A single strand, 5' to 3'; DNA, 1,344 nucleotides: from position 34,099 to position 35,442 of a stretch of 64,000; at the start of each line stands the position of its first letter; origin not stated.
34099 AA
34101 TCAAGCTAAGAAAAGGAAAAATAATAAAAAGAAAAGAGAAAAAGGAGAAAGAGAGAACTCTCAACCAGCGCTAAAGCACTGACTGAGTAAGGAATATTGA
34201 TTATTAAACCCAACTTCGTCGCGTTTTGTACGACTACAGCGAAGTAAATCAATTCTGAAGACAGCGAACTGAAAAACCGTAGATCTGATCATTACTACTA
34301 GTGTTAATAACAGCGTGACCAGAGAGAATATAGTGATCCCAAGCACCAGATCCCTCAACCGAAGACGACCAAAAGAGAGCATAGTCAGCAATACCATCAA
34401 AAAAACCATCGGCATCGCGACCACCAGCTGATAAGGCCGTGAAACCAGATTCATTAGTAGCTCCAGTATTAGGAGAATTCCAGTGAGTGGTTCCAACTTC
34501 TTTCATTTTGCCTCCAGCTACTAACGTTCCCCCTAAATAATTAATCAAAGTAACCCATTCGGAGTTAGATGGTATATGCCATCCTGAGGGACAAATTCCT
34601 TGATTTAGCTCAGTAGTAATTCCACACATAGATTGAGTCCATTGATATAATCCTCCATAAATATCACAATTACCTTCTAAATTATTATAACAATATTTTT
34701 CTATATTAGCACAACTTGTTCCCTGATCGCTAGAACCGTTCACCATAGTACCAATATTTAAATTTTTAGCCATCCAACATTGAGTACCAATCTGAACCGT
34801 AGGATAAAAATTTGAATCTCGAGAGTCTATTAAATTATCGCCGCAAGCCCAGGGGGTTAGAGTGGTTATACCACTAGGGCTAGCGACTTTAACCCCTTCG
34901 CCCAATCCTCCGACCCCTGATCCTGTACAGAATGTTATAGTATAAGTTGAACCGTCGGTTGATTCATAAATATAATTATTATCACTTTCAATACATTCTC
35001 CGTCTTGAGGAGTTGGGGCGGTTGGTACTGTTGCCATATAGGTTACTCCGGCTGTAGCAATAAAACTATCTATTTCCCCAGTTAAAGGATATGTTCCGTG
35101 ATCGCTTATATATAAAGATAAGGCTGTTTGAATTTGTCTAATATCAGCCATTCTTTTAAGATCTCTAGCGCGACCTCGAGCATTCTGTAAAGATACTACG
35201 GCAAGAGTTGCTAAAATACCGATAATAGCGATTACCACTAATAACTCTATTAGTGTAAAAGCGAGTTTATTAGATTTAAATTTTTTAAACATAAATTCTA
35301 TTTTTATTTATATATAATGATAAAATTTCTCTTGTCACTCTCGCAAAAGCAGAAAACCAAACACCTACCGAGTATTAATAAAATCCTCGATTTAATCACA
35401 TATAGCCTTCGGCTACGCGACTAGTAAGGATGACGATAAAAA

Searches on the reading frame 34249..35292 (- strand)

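Call 6: search_protein_families(library=pfam, proteins=[window:34249-35292:-], max_evalue=0.01)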
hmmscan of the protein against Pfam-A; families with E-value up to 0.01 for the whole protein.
window:34249-35292:- (347 aa): 2 families
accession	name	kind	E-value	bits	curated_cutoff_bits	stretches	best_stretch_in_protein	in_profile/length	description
PF09603.15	Fib_succ_major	-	1.9e-35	123.3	33.9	1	166-345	1-186/187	Fibrobacter succinogenes major domain (Fib_succ_major)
PF07963.17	N_methyl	-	5.3e-07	29.4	21.2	1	7-31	2-26/27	Prokaryotic N-terminal methylation motif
